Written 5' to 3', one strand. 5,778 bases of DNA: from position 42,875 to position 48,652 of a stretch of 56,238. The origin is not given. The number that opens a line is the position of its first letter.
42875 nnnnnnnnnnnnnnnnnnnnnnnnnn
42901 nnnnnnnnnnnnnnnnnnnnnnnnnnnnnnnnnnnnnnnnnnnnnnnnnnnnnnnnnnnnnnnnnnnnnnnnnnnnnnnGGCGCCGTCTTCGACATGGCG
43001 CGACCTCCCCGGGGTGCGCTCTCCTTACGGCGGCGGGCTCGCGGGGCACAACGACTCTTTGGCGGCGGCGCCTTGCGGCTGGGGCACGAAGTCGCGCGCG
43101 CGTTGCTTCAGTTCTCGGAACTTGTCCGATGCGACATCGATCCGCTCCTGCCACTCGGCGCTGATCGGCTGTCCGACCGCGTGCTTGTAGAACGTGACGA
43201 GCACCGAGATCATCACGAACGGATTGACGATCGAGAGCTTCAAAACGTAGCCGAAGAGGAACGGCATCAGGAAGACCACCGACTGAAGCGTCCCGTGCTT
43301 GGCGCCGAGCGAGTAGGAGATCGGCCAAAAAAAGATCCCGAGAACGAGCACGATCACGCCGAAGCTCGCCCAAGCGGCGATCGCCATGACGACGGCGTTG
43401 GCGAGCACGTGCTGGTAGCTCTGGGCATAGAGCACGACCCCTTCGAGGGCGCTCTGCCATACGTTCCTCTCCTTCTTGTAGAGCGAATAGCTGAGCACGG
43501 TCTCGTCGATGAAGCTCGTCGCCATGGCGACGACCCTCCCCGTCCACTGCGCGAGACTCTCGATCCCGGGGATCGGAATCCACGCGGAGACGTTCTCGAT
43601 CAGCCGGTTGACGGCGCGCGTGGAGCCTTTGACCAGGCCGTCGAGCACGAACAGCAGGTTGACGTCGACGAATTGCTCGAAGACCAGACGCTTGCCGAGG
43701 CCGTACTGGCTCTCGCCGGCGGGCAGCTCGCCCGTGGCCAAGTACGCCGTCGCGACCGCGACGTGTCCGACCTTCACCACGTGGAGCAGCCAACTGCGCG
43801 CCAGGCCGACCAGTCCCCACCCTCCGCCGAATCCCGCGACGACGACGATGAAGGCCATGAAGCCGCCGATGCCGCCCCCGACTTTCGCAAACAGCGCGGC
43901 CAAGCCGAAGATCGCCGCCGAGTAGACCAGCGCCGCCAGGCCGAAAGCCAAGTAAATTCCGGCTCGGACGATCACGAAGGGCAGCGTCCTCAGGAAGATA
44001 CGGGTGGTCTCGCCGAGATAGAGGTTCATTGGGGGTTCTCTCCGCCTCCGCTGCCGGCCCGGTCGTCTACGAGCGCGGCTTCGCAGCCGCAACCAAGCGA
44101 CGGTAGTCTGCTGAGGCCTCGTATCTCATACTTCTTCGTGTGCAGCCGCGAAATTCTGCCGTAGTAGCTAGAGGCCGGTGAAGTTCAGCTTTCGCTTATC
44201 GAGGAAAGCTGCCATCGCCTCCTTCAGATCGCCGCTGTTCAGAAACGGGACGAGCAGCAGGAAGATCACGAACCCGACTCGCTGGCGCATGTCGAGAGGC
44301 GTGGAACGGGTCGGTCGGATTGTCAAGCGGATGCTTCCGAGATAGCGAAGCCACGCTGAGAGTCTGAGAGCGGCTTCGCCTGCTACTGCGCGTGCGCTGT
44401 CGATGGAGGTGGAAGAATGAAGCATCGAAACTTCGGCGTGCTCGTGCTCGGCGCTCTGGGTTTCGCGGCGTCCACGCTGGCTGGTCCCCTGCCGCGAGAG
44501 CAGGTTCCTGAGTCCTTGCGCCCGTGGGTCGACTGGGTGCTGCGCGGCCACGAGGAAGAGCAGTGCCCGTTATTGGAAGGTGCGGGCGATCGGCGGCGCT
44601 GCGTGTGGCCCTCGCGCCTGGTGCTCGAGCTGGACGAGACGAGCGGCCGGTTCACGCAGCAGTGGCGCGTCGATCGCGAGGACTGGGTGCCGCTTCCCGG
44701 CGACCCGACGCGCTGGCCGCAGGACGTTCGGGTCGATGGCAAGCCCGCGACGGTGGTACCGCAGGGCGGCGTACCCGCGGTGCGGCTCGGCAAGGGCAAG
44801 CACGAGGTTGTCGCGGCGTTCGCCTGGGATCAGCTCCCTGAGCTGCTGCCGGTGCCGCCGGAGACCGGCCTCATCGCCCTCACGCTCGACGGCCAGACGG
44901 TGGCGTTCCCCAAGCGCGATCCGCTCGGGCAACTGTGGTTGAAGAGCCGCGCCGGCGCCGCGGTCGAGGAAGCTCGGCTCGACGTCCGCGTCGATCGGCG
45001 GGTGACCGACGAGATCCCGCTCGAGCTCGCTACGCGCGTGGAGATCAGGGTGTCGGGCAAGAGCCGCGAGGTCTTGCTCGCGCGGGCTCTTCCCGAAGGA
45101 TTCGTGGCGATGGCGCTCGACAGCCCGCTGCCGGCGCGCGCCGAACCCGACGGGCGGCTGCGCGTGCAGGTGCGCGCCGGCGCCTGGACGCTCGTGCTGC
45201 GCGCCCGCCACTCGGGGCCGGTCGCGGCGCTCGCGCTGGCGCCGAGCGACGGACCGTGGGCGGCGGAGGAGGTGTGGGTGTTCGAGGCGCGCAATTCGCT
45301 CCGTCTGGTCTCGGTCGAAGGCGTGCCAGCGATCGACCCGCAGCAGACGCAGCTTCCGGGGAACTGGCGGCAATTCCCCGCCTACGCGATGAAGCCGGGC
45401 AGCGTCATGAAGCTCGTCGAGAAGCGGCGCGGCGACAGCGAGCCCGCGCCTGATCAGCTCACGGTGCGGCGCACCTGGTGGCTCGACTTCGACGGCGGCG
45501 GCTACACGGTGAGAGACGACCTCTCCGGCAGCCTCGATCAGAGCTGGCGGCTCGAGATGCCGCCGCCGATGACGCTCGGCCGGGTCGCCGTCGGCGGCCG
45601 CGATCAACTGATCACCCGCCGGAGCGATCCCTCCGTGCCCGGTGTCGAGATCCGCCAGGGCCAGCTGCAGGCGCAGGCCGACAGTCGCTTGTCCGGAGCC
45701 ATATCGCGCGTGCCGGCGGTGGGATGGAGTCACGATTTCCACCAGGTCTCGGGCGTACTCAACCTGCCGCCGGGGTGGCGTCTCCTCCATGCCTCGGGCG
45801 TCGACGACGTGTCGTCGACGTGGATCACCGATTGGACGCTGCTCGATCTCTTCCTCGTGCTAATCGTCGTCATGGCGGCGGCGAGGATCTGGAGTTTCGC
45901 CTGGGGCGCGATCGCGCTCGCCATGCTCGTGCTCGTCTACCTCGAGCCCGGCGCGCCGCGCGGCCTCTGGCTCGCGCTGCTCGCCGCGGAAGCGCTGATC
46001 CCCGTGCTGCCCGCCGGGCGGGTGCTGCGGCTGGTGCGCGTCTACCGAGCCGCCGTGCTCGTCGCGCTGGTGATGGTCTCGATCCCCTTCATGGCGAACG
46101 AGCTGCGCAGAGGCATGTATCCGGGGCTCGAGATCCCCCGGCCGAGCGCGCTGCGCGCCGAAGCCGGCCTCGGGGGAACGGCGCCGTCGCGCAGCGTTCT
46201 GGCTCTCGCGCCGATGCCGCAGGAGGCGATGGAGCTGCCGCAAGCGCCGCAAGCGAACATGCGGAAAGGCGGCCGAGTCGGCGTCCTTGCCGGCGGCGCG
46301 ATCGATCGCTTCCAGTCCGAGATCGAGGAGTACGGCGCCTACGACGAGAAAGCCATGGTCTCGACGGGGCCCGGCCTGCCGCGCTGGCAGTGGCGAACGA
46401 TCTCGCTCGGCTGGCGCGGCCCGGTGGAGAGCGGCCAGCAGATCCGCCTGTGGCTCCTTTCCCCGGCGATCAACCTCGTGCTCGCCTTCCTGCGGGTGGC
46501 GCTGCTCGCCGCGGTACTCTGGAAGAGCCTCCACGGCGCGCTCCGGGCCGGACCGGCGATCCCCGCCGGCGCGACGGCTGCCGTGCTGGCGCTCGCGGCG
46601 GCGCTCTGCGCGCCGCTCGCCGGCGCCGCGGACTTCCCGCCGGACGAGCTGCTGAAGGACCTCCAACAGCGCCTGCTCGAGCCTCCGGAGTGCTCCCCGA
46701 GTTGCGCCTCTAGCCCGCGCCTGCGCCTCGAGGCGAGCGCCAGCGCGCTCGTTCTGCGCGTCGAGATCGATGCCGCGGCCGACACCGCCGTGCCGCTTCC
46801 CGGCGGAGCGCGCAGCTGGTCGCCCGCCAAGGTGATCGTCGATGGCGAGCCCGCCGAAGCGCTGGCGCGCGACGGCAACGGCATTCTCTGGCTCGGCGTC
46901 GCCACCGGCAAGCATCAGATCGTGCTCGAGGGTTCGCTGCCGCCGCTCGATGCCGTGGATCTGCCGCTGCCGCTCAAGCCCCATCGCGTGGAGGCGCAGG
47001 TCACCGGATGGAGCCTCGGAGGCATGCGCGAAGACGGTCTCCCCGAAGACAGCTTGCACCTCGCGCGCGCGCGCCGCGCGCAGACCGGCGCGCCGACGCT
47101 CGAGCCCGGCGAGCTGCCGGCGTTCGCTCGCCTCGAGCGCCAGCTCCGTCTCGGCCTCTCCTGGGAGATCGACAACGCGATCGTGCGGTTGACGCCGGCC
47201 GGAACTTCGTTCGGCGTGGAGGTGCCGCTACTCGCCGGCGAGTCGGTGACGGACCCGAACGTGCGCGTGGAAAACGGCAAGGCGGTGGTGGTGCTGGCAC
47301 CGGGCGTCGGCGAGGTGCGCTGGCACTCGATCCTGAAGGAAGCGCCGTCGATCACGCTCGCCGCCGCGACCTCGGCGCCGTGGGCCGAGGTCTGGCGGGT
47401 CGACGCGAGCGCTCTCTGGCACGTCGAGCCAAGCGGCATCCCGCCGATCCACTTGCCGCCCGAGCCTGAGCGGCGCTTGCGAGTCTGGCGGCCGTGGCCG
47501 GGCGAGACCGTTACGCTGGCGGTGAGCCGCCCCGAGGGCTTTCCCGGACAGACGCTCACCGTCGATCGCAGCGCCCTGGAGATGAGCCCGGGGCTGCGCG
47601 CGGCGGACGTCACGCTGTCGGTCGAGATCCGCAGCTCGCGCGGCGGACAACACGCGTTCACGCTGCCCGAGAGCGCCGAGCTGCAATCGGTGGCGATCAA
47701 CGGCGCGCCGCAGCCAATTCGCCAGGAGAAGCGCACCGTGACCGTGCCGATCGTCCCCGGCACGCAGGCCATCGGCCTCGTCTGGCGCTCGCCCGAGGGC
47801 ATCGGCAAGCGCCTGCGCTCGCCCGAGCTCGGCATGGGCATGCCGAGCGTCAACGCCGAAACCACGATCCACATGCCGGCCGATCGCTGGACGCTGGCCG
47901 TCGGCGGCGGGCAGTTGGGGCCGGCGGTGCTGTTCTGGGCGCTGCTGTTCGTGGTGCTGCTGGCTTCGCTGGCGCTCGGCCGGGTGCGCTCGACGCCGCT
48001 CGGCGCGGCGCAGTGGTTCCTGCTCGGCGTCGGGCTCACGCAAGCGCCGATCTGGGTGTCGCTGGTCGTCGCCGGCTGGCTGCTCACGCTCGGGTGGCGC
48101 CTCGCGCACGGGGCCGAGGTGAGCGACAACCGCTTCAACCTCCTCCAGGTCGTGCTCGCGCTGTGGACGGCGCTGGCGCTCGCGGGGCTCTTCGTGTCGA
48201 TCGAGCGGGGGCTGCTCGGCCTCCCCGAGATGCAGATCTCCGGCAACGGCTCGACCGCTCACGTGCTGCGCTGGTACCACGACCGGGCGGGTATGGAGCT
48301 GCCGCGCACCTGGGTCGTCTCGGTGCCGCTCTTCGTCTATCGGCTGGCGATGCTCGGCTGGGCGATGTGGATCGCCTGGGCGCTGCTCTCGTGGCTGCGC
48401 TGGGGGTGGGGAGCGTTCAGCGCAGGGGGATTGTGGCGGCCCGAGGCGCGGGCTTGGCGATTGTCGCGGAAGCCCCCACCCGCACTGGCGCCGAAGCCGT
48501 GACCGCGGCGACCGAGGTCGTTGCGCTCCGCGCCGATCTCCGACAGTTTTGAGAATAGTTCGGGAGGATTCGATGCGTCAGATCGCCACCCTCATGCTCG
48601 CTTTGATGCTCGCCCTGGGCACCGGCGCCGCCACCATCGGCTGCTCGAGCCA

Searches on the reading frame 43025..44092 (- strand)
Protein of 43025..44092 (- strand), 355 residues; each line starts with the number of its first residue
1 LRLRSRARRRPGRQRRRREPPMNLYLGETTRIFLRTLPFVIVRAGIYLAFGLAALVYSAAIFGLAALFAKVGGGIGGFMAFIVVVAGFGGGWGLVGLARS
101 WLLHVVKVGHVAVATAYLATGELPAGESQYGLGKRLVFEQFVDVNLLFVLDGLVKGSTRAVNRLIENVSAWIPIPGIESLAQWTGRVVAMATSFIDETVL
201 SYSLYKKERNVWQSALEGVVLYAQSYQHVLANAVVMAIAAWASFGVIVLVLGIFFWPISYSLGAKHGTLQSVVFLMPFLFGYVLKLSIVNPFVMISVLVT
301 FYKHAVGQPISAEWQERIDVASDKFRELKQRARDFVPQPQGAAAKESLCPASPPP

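Call 13: search_protein_families(library=pfam, proteins=[window:43025-44092:-], max_evalue=0.00001)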
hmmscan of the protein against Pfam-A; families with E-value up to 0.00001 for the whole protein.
window:43025-44092:- (355 aa): 0 families

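Call 66: search_protein_families(library=pfam, proteins=[window:43025-44092:-], max_evalue=1)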
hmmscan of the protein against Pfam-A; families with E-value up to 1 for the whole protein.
window:43025-44092:- (355 aa): 0 families

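Call 69: search_protein_families(library=ncbifam, proteins=[window:43025-44092:-], max_evalue=0.01)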
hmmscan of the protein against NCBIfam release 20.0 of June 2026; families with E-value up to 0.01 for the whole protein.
window:43025-44092:- (355 aa): 0 families

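Call 80: find_homologous_proteins(query=window:43025-44029:-, max_evalue=1e-10)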
Query window:43025-44029:- (334 aa): 25 proteins with E <= 1e-10 among 8000 candidates.
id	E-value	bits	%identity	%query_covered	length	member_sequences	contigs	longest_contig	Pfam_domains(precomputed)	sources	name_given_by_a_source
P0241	3.7e-213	725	100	100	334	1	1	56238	-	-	-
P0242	1.7e-181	621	86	100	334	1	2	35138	-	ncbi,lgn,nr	ncbi:MAG: hypothetical protein HYY35_10755 [Deltaproteobacteria bacterium]|nr:hypothetical protein [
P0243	1.7e-178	611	84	100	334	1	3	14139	-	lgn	-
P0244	6.3e-156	537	74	100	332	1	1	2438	-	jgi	jgi:hypothetical protein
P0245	4.7e-143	494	71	95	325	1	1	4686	-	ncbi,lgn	-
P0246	4.2e-142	491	71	94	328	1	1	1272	-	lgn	-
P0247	6.5e-135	468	67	96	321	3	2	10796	-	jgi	jgi:hypothetical protein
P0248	4.4e-130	452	61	99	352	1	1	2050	-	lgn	-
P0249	1.5e-123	430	79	72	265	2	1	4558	-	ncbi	-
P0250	2.6e-101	357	68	72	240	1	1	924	-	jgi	jgi:hypothetical protein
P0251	1.7e-49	187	34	94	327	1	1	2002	-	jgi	-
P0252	2.6e-48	183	34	97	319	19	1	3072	-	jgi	-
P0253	4.1e-47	179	34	93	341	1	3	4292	-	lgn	-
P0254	4.2e-47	179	34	93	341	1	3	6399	-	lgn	-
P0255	2.3e-45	173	33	93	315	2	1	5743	-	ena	-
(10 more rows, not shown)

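Call 81: find_encoding_contigs(protein=P0242, flank=10000, max_places=3)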
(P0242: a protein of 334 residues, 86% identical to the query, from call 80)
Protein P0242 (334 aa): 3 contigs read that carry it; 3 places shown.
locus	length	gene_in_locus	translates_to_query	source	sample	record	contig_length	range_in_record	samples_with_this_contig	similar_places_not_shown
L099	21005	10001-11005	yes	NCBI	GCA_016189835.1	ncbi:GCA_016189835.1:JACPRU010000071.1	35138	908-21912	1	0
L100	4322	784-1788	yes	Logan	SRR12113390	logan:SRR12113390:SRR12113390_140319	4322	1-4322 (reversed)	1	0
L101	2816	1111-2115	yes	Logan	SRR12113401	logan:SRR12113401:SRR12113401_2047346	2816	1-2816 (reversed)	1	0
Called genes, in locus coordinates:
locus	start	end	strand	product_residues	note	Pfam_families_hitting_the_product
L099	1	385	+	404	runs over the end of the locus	PF00764:Arginosuc_synth, PF20979:Arginosuc_syn_C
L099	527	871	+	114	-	PF01844:HNH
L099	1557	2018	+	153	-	PF04519:Bactofilin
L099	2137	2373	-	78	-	-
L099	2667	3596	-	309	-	PF03279:Lip_A_acyltrans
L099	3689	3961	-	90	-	-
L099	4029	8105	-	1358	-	-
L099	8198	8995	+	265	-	PF00106:adh_short, PF08659:KR, PF13561:adh_short_C2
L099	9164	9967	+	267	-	PF00378:ECH_1, PF16113:ECH_2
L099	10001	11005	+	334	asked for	-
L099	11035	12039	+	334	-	PF00478:IMPDH (faint), PF03060:NMO, PF01070:FMN_dh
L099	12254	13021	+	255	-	PF23441:SDR, PF00106:adh_short, PF08659:KR, PF13561:adh_short_C2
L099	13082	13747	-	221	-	PF00881:Nitroreductase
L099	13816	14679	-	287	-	PF03476:MOSC_N, PF03473:MOSC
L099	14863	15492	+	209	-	PF01128:IspD (weak), PF12804:NTP_transf_3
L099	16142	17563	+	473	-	PF04055:Radical_SAM, PF06969:HemN_C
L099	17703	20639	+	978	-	PF07676:PD40 (weak), PF26549:Tricorn_N, PF07676:PD40 (weak), PF26549:Tricorn_N (weak), PF07676:PD40 (weak), PF04389:Peptidase_M28, PF13180:PDZ_2, PF17820:PDZ_6, +1 more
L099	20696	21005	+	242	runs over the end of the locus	PF00005:ABC_tran, PF13304:AAA_21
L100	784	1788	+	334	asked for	-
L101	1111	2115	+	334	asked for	-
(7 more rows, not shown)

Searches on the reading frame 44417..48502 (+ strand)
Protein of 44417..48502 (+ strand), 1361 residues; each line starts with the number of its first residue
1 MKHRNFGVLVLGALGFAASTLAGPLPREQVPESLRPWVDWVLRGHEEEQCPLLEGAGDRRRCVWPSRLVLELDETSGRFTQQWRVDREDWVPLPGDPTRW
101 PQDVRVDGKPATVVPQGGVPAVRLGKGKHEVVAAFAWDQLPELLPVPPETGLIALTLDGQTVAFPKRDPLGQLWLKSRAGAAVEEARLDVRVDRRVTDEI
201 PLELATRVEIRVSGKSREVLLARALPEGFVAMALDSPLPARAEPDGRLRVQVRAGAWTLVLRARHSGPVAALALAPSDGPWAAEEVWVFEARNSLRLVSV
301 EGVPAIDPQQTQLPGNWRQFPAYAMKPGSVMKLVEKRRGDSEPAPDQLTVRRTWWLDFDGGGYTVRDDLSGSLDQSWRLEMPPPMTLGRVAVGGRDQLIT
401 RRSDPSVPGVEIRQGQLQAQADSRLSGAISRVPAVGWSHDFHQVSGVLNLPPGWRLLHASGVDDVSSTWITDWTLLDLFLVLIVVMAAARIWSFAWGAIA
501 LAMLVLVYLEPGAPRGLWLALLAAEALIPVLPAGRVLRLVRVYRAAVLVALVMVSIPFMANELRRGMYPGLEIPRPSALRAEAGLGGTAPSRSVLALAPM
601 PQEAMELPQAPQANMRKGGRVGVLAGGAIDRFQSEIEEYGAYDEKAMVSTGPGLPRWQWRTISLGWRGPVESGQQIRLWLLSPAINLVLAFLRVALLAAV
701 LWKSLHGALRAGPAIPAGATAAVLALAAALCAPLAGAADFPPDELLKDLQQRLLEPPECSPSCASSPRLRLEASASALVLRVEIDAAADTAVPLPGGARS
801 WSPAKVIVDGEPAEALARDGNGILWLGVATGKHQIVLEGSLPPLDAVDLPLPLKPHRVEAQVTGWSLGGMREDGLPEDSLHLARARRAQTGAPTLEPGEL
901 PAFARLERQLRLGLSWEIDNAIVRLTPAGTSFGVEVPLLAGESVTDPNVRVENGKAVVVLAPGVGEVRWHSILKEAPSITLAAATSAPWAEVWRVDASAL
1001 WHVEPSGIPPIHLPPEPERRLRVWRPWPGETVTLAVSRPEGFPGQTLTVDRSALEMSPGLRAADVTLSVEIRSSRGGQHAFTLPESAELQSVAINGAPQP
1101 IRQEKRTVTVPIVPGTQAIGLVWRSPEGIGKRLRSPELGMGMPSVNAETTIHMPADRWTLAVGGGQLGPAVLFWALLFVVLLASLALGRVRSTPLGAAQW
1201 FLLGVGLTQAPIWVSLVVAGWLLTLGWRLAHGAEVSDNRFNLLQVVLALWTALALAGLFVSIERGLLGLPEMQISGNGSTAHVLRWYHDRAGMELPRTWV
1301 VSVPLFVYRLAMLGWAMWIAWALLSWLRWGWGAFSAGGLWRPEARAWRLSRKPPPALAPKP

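Call 13: search_protein_families(library=pfam, proteins=[window:44417-48502:+], max_evalue=0.00001)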
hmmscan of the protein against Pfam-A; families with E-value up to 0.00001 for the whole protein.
window:44417-48502:+ (1361 aa): 0 families

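Call 66: search_protein_families(library=pfam, proteins=[window:44417-48502:+], max_evalue=1)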
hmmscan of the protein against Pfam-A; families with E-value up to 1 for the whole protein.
window:44417-48502:+ (1361 aa): 1 family
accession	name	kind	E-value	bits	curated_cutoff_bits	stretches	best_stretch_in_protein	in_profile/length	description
PF21181.3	SsfX3_N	-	0.067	13.8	27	0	177-216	69-110/130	SsfX3, N-terminal domain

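Call 69: search_protein_families(library=ncbifam, proteins=[window:44417-48502:+], max_evalue=0.01)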
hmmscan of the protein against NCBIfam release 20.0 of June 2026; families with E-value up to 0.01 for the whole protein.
window:44417-48502:+ (1361 aa): 0 families
